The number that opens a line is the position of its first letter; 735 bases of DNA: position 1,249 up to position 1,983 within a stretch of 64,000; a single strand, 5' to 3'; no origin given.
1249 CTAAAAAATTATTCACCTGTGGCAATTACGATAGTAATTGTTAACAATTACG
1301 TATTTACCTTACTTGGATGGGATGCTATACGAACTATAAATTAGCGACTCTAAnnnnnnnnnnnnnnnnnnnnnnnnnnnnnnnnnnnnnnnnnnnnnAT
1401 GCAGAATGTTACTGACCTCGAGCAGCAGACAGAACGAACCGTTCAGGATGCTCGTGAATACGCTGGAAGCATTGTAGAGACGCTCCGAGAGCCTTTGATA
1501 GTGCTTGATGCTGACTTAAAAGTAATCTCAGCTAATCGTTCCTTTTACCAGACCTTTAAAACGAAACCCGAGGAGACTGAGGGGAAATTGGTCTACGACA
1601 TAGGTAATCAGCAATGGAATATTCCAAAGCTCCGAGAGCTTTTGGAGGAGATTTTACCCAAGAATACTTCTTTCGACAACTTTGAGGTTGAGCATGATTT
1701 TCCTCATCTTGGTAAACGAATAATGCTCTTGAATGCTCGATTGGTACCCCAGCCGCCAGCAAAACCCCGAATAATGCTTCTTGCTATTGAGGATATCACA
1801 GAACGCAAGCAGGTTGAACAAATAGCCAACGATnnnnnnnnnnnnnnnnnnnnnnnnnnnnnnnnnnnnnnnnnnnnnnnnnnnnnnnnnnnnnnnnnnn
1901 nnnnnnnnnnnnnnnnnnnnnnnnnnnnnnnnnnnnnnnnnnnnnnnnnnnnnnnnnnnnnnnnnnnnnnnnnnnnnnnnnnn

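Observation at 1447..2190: Very recent in-frame 384-bp tandem duplication of a PAS module inside a histidine kinase gene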

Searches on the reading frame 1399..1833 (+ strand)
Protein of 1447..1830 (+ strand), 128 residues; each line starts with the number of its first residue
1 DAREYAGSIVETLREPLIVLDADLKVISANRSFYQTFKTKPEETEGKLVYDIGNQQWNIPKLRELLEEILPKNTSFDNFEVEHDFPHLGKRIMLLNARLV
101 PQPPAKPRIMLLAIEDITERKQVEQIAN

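Call 28: search_solved_structures(query=window:1447-1830:+, max_evalue=1, show_alignments=1)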
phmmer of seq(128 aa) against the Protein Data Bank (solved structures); distinct sequences matched with E-value up to 1: 1.
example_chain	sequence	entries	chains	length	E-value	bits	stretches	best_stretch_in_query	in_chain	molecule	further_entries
3a0r_A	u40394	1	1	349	0.49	13.8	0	3-122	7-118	Sensor protein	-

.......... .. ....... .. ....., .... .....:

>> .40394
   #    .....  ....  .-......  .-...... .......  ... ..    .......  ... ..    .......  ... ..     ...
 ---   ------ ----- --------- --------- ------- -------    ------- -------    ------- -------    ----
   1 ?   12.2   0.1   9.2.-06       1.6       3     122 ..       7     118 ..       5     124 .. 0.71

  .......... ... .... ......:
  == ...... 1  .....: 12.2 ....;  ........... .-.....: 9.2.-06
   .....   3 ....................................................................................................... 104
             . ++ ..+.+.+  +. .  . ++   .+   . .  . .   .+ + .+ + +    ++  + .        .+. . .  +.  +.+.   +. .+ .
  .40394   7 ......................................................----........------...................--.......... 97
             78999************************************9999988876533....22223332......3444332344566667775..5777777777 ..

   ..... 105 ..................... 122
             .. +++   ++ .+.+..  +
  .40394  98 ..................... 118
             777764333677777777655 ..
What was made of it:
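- On PAS domain (Pfam clan; PAS_4/PAS_9): There is no close solved relative (call 28).
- Closest known: Structurally characterised PAS domains with flanking helices. Different: The best PDB sequence hit is insignificant (3a0r_A, E=0.49, call 28).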

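Call 58: predict_structure(alignment_id=A2)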
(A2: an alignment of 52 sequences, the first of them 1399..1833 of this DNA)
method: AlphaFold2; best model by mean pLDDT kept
length: 145 residues; sequences in the alignment: 52
mean_pLDDT: 81.9   pTM: 0.70
mean pLDDT of the five models: 81.9, 74.5, 70.5, 69.5, 45.6
residues with pLDDT >= 90: 71; 70-90: 37; 50-70: 34; < 50: 3
segments of 3 or more residues with pLDDT < 50: none
pLDDT, mean of each block of 10 residues (from residue 1): 51 61 56 90 91 89 92 92 92 93 90 83 81 90 72
secondary structure, 60 per line:
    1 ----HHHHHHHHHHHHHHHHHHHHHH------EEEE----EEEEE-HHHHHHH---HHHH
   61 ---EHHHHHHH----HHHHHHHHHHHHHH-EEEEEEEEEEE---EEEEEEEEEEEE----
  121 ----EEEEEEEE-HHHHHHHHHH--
elements in order: H5-26 E33-36 E41-45 H47-53 H57-60 H65-71 H76-89 E91-101 E105-116 E125-132 H134-143
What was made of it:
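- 1447..1809 (+): PAS module 1 (121 aa, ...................), loop type P. AlphaFold model of residues 1-145: mean pLDDT 81.9, PAS topology with N- and C-terminal helices (call 58).
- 1735..1809 (+): Segment B of module 1: end of strand H-beta, the H-I loop (PQPPAKP) and strand I-beta. This is the part that separates types P and G. Secondary structure of the model: E105-116, loop 117-124, E125-132 (call 58).
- On PAS domain (Pfam clan; PAS_4/PAS_9): AlphaFold model of residues 1-145: mean pLDDT 81.9, core blocks at or above 89, with strands and helices in PAS order (call 58).
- Tried and rejected: A model of module 1 with a 52-sequence alignment was adequate (call 58).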

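Call 60: fold_search(model_id=the predicted structure, library=pdb)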
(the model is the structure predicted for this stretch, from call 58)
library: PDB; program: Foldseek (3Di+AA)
matches with E <= 10: 1321; with E <= 0.001: 329
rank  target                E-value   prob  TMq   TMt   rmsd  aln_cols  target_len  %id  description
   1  9cmf_A                6.2e-07  1.00  0.63  0.13   6.1       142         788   20  Substrate bound DosP (released 2024-11-20)
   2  9a5d_A                1.0e-06  1.00  0.57  0.16   6.9       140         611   14  Integrative model of WALK-YYCH by crosslinking MS and deep learning (released 2024-09-18)
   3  9bkv_B                1.5e-06  1.00  0.62  0.13   7.2       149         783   19  DosP R97A bent form (released 2024-11-20)
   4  6zj8_G                2.1e-06  1.00  0.61  0.64   5.3       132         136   18  Structure of the PAS domain from Bordetella pertussis BvgS (released 2020-11-11)
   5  3k3c_A                2.4e-06  1.00  0.62  0.59   3.6       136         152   15  The N-terminal PAS domain crystal structure of Rv1364c from Mycobacterium tuberculosis at 1.62 (released 2010-09-29)
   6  9bgv_A                2.7e-06  1.00  0.64  0.14   5.5       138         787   19  DosP R97A straight form (released 2024-11-20)
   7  9qq6_A                2.7e-06  1.00  0.59  0.20   6.1       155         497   20  Structure of the Azotobacter vinelandii NifL-NifA complex (released 2025-06-18)
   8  6zj8_A                3.8e-06  1.00  0.58  0.60   6.2       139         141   16  Structure of the PAS domain from Bordetella pertussis BvgS (released 2020-11-11)
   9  6gg9_C                4.8e-06  1.00  0.64  0.68   4.4       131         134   11  Crystal structures of a short blue light photoreceptor protein PpSB1-LOV mutant (dark state) - R61H/R66I (released 2018-07-25)
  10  9cdr_A                5.4e-06  1.00  0.61  0.13   7.3       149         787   20  DosP Apo straight form (released 2024-11-20)
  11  10jx_B                5.7e-06  1.00  0.55  0.56   9.9       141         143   13  Crystal structure of heme binding PAS domain from one component transcription factor, FG214 (released 2026-03-25)
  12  8js6_C                6.4e-06  1.00  0.61  0.38   6.4       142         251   15  Dimeric PAS domains of oxygen sensor FixL in complex with cyanide-bound ferric heme (released 2024-06-26)
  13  8js5_G                9.2e-06  1.00  0.59  0.37   6.6       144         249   14  Dimeric PAS domains of oxygen sensor FixL with ferric unliganded heme (released 2024-06-26)
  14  7a6p_B                1.2e-05  1.00  0.67  0.66   4.0       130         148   10  Structural determinants underlying the adduct lifetime in a short LOV protein PpSB2-LOV (released 2021-03-10)
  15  2gj3_B                1.2e-05  1.00  0.62  0.74   3.5       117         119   19  Crystal structure of the FAD-containing PAS domain of the protein NifL from Azotobacter vinelandii. (released 2007-03-06)
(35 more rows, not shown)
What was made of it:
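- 1447..1809 (+): Foldseek matches PAS/LOV structures at probability 1.00 (call 60).
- Closest known: Structurally characterised PAS domains with flanking helices. Same: The predicted fold matches: Foldseek probability 1.00, E down to 6e-07, TM-score normalised to the query (TMq) 0.53-0.68 among the 50 listed matches (call 60).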
